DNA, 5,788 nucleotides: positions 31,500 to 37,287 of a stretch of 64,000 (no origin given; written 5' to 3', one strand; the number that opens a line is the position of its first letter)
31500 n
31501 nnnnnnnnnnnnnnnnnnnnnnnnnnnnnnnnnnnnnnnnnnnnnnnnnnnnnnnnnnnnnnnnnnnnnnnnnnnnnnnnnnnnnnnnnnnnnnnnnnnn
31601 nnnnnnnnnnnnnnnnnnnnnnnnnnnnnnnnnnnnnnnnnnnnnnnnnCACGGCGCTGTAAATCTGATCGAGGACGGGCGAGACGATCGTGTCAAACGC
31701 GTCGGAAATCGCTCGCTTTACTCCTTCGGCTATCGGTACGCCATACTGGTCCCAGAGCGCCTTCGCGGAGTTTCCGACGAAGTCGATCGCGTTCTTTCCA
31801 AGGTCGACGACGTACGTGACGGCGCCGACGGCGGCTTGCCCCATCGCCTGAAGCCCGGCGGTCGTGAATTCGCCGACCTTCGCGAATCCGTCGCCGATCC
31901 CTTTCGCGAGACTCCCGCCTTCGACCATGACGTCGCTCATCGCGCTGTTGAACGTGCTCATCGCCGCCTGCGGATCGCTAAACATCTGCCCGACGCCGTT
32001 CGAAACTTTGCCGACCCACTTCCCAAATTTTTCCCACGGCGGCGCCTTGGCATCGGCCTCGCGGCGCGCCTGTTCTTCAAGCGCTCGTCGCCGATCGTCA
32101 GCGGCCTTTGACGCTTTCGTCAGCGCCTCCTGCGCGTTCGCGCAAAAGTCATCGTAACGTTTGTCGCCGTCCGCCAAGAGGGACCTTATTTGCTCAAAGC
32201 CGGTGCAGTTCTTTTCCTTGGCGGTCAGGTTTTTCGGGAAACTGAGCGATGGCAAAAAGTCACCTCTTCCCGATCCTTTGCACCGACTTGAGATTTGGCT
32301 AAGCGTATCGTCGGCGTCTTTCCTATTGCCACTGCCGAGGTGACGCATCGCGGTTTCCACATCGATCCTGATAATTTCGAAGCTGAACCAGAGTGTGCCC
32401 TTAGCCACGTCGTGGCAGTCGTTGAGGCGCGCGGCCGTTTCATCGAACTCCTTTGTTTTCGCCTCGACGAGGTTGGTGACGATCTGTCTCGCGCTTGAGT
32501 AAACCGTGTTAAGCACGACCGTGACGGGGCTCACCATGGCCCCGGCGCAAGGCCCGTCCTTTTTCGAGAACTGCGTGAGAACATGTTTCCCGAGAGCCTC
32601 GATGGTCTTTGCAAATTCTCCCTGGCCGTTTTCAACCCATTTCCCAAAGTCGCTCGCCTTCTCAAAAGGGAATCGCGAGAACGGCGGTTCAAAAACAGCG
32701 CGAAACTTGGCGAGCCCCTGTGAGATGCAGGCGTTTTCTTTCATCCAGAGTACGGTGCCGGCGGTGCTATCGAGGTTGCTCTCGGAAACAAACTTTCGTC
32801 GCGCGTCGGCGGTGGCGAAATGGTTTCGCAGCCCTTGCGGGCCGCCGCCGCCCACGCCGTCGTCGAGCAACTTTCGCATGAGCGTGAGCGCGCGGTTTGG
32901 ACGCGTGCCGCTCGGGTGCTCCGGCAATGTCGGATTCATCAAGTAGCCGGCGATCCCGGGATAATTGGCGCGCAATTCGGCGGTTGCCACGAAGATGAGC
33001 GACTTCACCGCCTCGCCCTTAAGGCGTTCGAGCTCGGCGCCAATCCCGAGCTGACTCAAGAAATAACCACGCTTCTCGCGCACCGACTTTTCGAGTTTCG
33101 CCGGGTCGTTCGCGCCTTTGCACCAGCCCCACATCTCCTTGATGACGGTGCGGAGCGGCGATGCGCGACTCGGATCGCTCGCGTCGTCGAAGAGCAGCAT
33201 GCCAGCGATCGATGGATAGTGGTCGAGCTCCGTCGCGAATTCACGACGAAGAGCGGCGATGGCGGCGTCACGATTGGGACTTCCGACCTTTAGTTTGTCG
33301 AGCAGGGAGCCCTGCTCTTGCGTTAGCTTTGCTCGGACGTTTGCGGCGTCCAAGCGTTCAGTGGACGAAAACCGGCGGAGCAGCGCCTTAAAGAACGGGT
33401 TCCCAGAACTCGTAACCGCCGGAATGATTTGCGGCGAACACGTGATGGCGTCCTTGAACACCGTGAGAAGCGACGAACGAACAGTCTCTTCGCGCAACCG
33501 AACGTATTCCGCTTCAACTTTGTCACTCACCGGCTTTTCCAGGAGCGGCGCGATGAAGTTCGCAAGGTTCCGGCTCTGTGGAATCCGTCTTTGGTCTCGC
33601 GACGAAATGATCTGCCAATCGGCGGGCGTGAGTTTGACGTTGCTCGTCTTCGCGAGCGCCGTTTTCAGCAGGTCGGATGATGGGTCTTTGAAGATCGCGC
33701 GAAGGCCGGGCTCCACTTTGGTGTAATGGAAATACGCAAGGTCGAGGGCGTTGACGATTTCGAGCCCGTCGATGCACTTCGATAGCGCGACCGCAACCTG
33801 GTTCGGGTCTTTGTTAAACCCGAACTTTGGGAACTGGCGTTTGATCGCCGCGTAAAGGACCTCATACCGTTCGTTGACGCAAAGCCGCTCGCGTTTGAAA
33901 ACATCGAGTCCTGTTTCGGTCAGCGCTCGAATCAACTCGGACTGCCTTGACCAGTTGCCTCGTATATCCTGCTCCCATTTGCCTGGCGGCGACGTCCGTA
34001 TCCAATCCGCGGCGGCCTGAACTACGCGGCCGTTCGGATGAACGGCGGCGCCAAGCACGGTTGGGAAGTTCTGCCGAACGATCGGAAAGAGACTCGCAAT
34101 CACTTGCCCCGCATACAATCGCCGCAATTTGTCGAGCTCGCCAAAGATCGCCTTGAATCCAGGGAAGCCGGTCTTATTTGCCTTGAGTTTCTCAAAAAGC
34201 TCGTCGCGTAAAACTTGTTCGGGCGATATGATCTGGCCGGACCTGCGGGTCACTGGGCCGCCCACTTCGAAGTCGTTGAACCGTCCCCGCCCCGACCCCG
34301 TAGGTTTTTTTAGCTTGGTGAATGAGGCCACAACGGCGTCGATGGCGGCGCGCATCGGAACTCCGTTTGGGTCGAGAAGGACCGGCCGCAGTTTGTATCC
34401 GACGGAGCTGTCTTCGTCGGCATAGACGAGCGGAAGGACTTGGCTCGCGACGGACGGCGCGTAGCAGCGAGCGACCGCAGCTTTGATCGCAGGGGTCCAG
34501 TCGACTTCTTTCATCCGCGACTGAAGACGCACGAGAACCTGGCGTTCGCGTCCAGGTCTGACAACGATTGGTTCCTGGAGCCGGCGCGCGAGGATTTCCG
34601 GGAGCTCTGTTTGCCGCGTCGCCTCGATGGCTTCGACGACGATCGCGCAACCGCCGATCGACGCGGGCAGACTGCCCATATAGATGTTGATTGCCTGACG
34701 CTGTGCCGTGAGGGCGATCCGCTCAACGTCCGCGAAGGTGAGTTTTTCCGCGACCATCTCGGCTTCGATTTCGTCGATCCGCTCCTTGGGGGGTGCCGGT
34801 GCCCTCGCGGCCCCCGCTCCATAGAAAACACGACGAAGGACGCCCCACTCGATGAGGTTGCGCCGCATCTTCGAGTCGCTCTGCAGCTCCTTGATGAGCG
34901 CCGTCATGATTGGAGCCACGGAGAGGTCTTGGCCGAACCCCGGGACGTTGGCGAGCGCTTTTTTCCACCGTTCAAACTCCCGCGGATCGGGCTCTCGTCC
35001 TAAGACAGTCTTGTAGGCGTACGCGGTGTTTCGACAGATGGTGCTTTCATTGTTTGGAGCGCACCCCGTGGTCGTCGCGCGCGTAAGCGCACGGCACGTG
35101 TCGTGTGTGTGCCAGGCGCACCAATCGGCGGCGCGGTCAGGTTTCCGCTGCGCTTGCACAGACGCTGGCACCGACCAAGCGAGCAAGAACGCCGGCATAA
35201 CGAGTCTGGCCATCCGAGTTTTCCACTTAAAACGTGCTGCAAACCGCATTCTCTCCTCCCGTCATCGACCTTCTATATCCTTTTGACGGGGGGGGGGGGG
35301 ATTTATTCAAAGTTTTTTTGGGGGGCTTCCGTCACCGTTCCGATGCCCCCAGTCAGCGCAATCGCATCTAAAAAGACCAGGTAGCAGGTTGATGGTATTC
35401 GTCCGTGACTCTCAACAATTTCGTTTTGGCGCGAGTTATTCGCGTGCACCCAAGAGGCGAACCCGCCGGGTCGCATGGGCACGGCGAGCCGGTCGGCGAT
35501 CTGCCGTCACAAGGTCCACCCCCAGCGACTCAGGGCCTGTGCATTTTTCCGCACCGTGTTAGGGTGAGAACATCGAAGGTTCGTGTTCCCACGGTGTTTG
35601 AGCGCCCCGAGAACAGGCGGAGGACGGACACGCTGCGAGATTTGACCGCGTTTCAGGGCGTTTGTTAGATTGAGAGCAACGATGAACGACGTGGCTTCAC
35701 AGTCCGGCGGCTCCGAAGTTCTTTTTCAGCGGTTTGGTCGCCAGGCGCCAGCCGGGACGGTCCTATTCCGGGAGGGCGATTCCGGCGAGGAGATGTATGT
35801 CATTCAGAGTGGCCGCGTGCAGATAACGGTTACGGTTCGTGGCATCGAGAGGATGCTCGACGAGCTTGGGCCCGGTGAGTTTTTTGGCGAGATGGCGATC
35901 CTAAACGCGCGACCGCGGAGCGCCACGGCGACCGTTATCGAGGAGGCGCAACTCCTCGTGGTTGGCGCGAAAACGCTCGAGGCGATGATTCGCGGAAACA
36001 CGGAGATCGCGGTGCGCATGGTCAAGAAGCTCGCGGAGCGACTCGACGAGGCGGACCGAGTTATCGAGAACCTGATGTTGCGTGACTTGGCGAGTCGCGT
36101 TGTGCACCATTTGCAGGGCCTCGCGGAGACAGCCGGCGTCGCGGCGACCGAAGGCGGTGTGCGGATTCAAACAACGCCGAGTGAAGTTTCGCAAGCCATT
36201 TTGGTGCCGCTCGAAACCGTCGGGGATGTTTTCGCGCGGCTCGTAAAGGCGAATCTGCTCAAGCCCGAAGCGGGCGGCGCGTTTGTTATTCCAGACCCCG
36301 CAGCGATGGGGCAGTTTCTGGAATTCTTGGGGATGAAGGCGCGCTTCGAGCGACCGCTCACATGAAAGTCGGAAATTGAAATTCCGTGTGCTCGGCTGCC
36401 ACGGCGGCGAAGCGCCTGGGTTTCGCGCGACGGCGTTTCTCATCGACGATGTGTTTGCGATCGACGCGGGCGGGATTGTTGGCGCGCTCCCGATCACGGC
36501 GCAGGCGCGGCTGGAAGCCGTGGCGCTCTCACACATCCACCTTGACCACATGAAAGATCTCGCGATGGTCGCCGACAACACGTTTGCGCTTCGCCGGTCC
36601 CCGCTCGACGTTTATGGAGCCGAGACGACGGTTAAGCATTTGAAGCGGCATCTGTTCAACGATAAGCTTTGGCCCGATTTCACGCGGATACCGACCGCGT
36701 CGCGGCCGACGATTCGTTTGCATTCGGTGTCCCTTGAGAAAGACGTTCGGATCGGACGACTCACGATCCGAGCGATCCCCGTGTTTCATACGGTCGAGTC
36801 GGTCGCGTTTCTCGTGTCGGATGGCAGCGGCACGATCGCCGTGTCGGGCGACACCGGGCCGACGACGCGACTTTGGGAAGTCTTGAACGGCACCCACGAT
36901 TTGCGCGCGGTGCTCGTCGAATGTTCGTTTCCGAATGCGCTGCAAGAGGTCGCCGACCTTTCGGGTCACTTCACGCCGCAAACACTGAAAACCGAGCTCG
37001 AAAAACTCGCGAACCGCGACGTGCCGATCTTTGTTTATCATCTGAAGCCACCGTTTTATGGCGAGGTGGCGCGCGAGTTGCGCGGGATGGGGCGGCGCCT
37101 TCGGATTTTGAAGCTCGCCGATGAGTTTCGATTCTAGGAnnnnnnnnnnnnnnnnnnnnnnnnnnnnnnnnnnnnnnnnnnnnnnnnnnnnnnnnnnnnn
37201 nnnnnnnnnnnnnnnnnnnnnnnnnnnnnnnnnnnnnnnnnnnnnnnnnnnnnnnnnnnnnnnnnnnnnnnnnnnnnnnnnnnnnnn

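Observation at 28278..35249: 2323-aa secreted giant protein encoded immediately upstream of, and co-oriented with, the T2SS operon: candidate dedicated cargo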

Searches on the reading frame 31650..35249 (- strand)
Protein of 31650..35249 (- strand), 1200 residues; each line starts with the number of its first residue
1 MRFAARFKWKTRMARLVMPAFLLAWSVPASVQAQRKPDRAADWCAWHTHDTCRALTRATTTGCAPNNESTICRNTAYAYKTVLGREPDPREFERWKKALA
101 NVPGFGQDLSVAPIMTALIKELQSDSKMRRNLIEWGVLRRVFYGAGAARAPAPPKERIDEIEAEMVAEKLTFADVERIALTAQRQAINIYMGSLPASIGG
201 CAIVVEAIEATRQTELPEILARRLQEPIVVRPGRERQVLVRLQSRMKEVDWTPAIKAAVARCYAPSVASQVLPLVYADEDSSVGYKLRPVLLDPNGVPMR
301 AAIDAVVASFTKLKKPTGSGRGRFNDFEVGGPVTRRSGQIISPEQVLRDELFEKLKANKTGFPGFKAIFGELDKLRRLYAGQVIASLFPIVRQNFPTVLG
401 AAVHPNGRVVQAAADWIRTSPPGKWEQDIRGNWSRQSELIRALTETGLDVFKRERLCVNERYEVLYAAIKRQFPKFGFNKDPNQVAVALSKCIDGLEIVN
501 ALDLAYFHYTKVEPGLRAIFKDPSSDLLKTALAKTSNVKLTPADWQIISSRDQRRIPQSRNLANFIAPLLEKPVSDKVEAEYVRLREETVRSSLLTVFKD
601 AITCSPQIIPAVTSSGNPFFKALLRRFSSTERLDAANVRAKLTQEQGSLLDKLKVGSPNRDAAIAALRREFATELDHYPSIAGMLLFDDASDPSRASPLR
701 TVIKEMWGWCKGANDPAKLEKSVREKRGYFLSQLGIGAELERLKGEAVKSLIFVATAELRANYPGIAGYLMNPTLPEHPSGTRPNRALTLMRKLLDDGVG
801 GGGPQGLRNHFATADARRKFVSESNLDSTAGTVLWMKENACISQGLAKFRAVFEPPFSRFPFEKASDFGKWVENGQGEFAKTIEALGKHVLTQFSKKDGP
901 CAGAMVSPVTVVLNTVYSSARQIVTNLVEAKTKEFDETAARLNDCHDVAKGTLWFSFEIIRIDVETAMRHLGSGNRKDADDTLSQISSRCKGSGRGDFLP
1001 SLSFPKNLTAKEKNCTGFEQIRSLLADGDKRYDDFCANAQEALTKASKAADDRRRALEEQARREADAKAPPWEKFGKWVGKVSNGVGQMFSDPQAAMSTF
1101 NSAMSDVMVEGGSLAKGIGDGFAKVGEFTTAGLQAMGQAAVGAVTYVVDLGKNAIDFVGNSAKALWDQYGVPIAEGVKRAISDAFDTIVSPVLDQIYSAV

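Call 37: search_protein_representatives(protein=window:31650-35249:-)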
Query: 1200 residues. Proteins with E-value up to 0.001 (for the whole library): 0; up to 1e-10: 0; up to 1e-30: 0. The best 0 are listed.

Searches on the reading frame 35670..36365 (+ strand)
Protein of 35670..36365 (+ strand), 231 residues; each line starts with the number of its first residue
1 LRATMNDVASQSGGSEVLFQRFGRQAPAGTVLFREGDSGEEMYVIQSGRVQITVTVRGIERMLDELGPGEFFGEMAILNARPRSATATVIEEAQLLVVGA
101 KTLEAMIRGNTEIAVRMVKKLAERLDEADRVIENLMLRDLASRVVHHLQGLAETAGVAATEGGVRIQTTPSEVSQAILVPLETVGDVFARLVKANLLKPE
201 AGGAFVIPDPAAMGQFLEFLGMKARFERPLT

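Call 7: search_protein_families(library=pfam, proteins=[window:35670-36365:+], max_evalue=0.001)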
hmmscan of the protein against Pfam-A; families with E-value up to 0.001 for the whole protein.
window:35670-36365:+ (231 aa): 2 families
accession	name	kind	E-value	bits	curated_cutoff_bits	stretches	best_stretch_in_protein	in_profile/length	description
PF00027.35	cNMP_binding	-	7.6e-25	87.1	27.5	1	24-108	2-87/89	Cyclic nucleotide-binding domain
PF13545.12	HTH_Crp_2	-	0.00076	19.8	27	0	143-213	2-67/70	Crp-like helix-turn-helix domain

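Call 43: find_encoding_contigs(protein=window:35670-36365:+, flank=10000, max_places=10)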
Protein window:35670-36365:+ (231 aa): no gene with exactly this product is on record in the collection.

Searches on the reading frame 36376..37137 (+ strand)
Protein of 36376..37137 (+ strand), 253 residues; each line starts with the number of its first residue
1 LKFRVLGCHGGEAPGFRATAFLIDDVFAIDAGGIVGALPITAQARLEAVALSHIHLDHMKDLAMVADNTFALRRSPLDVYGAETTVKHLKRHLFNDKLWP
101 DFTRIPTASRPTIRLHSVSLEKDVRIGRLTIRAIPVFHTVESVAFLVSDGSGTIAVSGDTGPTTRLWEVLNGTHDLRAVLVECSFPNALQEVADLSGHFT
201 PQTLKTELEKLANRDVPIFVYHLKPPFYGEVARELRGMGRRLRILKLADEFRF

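Call 7: search_protein_families(library=pfam, proteins=[window:36376-37137:+], max_evalue=0.001)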
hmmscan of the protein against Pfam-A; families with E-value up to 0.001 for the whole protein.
window:36376-37137:+ (253 aa): 3 families
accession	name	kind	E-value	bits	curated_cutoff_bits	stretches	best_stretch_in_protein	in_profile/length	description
PF02112.21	PDEase_II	-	5e-17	62.5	23.7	1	48-212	85-283/340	cAMP phosphodiesterases class-II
PF12706.13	Lactamase_B_2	-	5.4e-15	56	27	1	39-202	21-181/200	Beta-lactamase superfamily domain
PF00753.33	Lactamase_B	-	6.6e-05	23.4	22.7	1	44-166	42-156/196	Metallo-beta-lactamase superfamily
